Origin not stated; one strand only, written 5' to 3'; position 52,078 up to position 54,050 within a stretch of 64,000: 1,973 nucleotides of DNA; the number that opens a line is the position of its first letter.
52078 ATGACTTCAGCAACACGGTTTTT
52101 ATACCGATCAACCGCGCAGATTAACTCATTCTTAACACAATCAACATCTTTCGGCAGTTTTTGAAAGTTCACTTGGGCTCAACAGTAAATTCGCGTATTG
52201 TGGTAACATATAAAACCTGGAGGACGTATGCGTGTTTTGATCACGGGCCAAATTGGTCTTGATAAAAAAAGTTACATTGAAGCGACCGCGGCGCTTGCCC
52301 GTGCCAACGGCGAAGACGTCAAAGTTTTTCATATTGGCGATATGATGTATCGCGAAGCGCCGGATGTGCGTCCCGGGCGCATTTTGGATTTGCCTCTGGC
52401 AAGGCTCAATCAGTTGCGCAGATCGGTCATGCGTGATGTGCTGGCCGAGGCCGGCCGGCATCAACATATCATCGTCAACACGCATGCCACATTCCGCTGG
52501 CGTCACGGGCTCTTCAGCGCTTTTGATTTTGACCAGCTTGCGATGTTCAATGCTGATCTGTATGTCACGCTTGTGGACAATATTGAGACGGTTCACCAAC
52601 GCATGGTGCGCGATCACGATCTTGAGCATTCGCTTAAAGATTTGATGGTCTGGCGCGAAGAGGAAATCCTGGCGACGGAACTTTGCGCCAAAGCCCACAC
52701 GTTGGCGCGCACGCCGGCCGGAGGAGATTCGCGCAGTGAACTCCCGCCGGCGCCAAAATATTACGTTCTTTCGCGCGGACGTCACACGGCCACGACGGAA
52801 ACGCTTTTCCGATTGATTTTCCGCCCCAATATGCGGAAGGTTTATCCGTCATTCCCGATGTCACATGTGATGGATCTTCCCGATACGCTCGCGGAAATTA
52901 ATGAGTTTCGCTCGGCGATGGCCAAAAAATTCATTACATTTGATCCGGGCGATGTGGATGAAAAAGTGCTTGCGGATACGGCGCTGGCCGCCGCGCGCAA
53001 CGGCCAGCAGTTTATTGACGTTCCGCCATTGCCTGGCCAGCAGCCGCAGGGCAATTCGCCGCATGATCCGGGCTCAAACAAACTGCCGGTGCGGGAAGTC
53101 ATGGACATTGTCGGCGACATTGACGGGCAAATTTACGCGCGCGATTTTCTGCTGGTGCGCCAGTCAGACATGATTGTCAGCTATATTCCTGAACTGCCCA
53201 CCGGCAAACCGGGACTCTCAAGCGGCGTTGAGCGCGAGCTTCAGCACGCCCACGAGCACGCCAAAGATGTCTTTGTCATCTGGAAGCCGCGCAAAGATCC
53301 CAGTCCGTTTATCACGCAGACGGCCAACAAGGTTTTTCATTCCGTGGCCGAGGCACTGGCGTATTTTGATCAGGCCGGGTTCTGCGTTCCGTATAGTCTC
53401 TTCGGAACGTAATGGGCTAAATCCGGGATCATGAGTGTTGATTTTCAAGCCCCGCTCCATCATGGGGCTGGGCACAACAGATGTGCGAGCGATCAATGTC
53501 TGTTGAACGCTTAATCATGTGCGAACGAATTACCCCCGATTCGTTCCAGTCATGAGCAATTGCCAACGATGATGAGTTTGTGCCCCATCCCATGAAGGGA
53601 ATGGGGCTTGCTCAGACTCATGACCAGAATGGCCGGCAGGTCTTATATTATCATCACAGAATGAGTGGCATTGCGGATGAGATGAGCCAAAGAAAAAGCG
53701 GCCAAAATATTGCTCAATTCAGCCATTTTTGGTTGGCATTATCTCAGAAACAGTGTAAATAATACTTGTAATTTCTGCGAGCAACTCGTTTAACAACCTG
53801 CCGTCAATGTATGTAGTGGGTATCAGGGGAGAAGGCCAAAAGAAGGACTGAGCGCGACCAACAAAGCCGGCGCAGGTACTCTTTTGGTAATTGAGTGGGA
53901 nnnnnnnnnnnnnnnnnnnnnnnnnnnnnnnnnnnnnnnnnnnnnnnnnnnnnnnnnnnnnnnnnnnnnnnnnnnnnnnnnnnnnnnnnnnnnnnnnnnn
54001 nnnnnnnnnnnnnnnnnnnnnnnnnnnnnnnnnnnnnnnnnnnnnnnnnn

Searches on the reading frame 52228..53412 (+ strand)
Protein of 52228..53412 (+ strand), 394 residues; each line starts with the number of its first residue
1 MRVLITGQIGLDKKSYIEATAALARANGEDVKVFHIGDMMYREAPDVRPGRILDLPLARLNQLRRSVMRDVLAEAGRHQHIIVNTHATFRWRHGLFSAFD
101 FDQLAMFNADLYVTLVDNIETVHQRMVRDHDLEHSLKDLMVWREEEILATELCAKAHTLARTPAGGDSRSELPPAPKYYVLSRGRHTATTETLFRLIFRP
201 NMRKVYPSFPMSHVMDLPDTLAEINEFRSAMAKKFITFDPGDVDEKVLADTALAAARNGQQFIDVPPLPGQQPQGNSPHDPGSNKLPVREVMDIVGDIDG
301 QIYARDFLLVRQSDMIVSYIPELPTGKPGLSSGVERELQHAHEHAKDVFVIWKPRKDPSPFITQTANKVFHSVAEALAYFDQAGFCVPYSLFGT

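Call 14: search_protein_families(library=pfam, proteins=[window:52228-53412:+])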
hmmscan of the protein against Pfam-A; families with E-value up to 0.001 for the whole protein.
window:52228-53412:+ (394 aa): 1 family
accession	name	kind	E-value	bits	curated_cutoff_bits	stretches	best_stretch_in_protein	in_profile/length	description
PF13207.12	AAA_17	-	2e-07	31.8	27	1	30-131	20-124/136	AAA domain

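Call 17: find_encoding_contigs(protein=window:52228-53412:+, flank=10000, max_places=6)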
Protein window:52228-53412:+ (394 aa): 3 contigs read that carry it; 2 places shown.
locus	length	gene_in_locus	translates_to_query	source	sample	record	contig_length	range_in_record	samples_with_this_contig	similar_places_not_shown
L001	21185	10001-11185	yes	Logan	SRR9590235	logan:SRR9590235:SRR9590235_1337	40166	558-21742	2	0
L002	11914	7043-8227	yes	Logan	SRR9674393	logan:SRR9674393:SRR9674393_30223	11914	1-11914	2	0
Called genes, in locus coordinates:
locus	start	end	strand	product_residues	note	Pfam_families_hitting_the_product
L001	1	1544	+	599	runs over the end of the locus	PF00561:Abhydrolase_1, PF07021:MetW, PF13489:Methyltransf_23, PF08241:Methyltransf_11, PF08242:Methyltransf_12, PF13649:Methyltransf_25, PF13847:Methyltransf_31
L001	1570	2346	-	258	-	PF01569:PAP2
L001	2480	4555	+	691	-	PF02366:PMT, PF13231:PMT_2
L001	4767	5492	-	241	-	-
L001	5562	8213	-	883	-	PF00404:Dockerin_1 (weak)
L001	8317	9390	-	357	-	PF07963:N_methyl (weak)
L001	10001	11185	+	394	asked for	PF13207:AAA_17 (weak)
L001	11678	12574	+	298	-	PF00089:Trypsin, PF13365:Trypsin_2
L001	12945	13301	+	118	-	PF12647:RNHCP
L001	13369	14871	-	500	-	PF08245:Mur_ligase_M, PF02875:Mur_ligase_C, PF27239:FOL3_C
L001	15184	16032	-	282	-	PF00657:Lipase_GDSL, PF13472:Lipase_GDSL_2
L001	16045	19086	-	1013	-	PF08281:Sigma70_r4_2 (weak)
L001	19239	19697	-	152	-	-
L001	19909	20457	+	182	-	-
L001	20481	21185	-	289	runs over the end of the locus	-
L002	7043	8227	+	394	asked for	PF13207:AAA_17 (weak)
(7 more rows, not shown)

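Call 32: find_homologous_proteins(query=window:52228-53412:+, max_evalue=1e-10)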
Query window:52228-53412:+ (394 aa): 5256 proteins with E <= 1e-10 among 8000 candidates; the best 120 are listed.
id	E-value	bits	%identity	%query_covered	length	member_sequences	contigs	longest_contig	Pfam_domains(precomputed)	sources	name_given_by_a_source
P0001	1.0e-266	902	100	100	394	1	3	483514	PF13207.13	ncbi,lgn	-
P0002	4.9e-234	795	88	100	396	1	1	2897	PF13207.13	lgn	-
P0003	3.2e-233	792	87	100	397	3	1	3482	PF13207.13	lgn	-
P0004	1.9e-190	651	71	100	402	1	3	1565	PF13207.13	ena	-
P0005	3.5e-189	647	70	100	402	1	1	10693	PF13207.13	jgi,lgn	-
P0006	1.7e-185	635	70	100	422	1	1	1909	PF13207.13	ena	-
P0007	1.9e-181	622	72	100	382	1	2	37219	PF13207.13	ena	-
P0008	7.8e-180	616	70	100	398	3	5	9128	PF13207.13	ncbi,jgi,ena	-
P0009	8.9e-179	613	70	100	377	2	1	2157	PF13207.13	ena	-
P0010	1.0e-178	613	70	100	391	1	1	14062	PF13207.13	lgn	-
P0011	4.2e-178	611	69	100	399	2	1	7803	PF13207.13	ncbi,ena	ncbi:MAG: AAA family ATPase [Phycisphaerae bacterium]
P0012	1.7e-176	605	69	100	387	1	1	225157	PF13207.13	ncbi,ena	-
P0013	3.7e-176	604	69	100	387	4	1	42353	PF13207.13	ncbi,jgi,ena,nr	ncbi:MAG TPA: AAA family ATPase [Phycisphaerae bacterium]|nr:AAA family ATPase [Phycisphaerae bacter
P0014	7.4e-176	603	70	100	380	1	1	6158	PF13207.13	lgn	-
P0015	4.7e-175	601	66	100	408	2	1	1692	PF13207.13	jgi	jgi:adenylate kinase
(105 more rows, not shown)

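Call 33: find_encoding_contigs(protein=P0003, flank=10000, max_places=3)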
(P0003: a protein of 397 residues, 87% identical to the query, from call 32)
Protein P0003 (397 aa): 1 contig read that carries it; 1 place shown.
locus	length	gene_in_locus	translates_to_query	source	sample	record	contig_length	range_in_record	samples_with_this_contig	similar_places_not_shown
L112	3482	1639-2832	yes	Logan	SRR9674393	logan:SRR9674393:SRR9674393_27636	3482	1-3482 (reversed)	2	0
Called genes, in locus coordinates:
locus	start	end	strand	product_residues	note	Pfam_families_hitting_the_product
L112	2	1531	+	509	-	?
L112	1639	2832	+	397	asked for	PF13207:AAA_17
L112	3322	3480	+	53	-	?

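Call 34: find_encoding_contigs(protein=P0002, flank=10000, max_places=3)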
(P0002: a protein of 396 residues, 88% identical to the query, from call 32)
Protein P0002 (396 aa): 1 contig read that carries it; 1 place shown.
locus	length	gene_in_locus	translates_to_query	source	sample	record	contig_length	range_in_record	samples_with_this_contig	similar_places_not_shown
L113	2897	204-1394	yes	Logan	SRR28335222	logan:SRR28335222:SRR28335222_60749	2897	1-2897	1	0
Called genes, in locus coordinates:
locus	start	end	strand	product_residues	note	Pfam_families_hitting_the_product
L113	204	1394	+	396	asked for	PF13207:AAA_17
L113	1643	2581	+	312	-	PF00089:Trypsin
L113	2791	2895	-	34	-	?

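Call 35: find_encoding_contigs(protein=P0012, flank=10000, max_places=3)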
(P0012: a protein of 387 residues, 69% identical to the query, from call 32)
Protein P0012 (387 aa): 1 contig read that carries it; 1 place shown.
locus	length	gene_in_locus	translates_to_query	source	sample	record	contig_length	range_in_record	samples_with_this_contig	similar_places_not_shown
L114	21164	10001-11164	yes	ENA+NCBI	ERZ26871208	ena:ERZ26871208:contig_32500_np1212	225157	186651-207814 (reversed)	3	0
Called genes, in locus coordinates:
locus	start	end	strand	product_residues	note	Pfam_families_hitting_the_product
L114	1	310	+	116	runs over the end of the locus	PF05016:ParE_toxin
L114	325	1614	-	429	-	PF00037:Fer4 (faint), PF12797:Fer4_2 (faint), PF13237:Fer4_10 (faint), PF12838:Fer4_7, PF13183:Fer4_8, PF13187:Fer4_9 (weak), PF13534:Fer4_17, PF02754:CCG, +2 more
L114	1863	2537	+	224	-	-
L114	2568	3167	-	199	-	PF02245:Pur_DNA_glyco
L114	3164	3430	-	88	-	-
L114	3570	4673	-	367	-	PF13365:Trypsin_2 (faint), PF00595:PDZ, PF13180:PDZ_2, PF17820:PDZ_6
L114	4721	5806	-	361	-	PF00089:Trypsin, PF13365:Trypsin_2, PF00595:PDZ, PF13180:PDZ_2, PF17820:PDZ_6 (weak)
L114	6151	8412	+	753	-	PF07676:PD40 (faint), PF15702:HPS6 (faint), PF26549:Tricorn_N (faint), PF26550:Tricorn_2nd (weak)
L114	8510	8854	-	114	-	PF00166:Cpn10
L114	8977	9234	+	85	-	-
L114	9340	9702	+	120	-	-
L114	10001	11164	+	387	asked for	PF13207:AAA_17 (weak)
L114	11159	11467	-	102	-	-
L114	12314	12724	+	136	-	-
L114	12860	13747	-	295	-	-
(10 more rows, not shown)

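Call 47: find_related_loci(query=A3, collection=metagenome_contigs, flank=10000)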
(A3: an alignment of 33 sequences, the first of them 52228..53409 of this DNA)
Query A3 (394 aa) in metagenome_contigs; peptide patterns used: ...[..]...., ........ (x = any residue, [..] = any of these).
600 stretches matched a pattern (row limit reached: there are more); 565 encode a relative of the query (tblastn E <= 1e-3); the best 80 are kept; 80 distinct loci.
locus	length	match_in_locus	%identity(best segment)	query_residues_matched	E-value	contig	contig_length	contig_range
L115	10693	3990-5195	70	1-394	0e+0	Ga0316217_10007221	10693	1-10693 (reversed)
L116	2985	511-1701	70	1-393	0e+0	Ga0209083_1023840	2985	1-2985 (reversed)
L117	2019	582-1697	68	1-394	0e+0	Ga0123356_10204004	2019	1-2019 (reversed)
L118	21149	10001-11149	67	1-394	1e-180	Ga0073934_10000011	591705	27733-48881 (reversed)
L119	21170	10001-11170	65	1-394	1e-176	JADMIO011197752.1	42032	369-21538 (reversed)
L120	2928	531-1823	62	1-394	0e+0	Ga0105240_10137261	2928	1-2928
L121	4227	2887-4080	66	1-392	1e-175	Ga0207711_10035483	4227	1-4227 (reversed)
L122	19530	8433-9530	61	1-392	9e-167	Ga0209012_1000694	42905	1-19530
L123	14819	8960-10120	65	1-393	2e-162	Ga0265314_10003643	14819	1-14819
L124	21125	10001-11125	61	1-393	7e-161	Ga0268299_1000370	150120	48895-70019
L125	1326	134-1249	60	1-393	2e-176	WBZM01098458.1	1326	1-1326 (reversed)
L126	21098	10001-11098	61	1-392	6e-160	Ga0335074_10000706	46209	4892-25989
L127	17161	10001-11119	59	1-394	5e-158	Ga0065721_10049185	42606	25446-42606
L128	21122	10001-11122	59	1-393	6e-158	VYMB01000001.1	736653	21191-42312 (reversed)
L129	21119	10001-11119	59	1-394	1e-157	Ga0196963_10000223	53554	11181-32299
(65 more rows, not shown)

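Call 84: list_cluster_members(proteins=[P0001, P0121])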
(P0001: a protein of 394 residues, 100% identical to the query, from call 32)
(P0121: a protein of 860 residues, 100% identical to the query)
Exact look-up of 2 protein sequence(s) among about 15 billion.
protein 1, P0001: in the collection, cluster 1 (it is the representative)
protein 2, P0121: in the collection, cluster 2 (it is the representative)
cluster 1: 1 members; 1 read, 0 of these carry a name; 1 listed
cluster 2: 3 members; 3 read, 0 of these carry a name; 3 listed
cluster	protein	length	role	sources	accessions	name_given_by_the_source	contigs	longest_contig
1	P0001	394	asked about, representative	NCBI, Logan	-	-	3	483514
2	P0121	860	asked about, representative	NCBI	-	-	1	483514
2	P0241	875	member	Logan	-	-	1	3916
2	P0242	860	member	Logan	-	-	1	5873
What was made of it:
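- Tried and rejected: The cluster look-up gave no accession for the source genome (call 84).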

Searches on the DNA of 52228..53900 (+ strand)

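Call 71: search_rna_families(source=window, start=53400, end=53900, threshold=evalue, max_evalue=1)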
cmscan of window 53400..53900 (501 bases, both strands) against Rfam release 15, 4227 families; matches with E-value up to 1: 1.
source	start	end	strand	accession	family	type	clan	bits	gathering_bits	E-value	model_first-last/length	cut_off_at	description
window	53558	53605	+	RF00023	tmRNA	Gene;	CL00001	10.5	47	0.037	89-140/374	no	transfer-messenger RNA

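Call 83: search_with_rna_model(model_id=R2, sources=[L115, L116, L117, L118, L119, L120, L121, L122, L123, L124, L125, L126, L127, L128, L129, L130, L131, L132, L133, L134, L135, L136, L137, L138, L139, L140, L141, L142, L143, L144, L145, L146, L147, L148, L149, L150, L151, L152, L153, L154, L155, L156, L157, L158, L159, L160, L161, L162, L163, L164, L165, L166, L167, L168, L169, L170, L171, L172, L173, L174, L175, L176, L177, L178, L179, L180, L181, L182, L183, L184, L185, L186, L187, L188, L189, L190, L191, L192, L193, L194], filters=default, max_evalue=1, show_alignments=6)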
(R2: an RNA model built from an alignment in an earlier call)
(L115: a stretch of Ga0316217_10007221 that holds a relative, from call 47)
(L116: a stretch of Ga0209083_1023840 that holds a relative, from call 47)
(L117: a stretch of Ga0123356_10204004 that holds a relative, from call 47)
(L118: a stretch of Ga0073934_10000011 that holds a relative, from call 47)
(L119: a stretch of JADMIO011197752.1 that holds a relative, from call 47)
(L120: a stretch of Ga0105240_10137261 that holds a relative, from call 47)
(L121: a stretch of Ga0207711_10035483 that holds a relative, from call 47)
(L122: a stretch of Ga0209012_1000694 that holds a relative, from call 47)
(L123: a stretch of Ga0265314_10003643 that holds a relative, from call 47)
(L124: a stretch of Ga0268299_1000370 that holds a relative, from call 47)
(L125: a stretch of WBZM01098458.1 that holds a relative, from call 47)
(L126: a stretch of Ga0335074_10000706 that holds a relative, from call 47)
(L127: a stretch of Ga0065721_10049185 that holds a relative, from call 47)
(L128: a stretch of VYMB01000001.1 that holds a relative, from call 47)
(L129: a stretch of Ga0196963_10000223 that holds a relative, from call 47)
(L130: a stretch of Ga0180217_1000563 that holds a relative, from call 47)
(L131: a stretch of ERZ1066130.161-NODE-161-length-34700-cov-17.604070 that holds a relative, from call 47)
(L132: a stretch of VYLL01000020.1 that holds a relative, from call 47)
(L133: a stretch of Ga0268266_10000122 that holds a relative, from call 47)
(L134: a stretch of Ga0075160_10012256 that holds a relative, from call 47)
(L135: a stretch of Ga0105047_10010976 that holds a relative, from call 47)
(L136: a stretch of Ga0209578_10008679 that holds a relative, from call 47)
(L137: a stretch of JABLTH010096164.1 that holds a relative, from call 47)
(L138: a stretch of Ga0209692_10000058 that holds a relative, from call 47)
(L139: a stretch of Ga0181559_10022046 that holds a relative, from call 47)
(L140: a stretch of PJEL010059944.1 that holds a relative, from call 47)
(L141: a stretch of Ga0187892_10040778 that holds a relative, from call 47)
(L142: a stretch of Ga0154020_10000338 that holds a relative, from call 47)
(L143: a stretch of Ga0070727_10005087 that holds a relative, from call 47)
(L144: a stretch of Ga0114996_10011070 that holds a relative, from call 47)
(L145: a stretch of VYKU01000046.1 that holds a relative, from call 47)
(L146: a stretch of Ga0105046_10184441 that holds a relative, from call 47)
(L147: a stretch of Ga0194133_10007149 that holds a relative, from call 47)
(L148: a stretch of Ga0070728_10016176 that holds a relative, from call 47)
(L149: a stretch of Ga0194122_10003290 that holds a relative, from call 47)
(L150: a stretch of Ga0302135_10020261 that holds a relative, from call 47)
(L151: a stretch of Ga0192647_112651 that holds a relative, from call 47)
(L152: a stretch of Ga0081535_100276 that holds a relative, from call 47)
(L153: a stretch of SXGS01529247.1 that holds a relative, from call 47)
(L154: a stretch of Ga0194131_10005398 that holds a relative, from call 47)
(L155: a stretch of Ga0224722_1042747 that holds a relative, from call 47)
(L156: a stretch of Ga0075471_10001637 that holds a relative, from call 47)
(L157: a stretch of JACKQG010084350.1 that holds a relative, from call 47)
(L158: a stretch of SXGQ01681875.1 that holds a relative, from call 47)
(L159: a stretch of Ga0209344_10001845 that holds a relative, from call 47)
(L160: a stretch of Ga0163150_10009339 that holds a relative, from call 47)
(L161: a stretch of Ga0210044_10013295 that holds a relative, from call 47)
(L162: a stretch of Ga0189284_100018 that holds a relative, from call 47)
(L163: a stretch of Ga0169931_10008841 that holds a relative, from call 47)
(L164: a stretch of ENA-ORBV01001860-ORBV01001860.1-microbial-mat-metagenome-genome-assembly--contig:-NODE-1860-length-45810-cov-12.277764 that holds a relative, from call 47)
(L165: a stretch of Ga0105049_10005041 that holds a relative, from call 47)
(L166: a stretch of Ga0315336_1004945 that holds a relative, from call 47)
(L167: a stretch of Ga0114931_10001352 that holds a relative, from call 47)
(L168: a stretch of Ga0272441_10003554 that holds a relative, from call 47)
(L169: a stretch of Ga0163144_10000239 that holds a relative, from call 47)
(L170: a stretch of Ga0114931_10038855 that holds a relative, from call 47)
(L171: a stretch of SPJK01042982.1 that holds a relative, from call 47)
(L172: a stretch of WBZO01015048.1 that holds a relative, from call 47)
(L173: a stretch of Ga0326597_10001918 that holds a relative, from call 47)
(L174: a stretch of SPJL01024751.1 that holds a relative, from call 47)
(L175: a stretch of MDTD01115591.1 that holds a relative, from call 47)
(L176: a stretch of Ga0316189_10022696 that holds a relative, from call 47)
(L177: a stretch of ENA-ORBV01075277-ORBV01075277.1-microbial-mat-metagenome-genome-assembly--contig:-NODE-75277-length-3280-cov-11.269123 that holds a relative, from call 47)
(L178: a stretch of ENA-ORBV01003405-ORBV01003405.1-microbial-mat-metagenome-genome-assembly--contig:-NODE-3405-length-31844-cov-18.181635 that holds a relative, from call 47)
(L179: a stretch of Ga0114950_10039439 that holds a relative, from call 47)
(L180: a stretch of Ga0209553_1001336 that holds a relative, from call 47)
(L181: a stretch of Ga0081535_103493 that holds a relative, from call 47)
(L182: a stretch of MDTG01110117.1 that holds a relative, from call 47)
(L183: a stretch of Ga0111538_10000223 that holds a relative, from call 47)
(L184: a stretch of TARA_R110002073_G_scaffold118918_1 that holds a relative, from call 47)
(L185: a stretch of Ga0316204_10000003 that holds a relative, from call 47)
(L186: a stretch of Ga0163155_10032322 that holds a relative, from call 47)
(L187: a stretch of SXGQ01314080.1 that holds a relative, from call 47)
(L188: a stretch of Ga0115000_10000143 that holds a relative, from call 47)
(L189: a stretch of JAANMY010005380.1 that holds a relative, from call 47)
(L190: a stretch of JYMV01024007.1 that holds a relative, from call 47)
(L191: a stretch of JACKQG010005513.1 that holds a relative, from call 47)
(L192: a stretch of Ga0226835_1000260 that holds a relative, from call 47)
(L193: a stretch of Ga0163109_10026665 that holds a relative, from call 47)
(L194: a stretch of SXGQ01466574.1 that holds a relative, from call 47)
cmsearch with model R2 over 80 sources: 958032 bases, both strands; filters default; matches with E-value up to 1: 0.
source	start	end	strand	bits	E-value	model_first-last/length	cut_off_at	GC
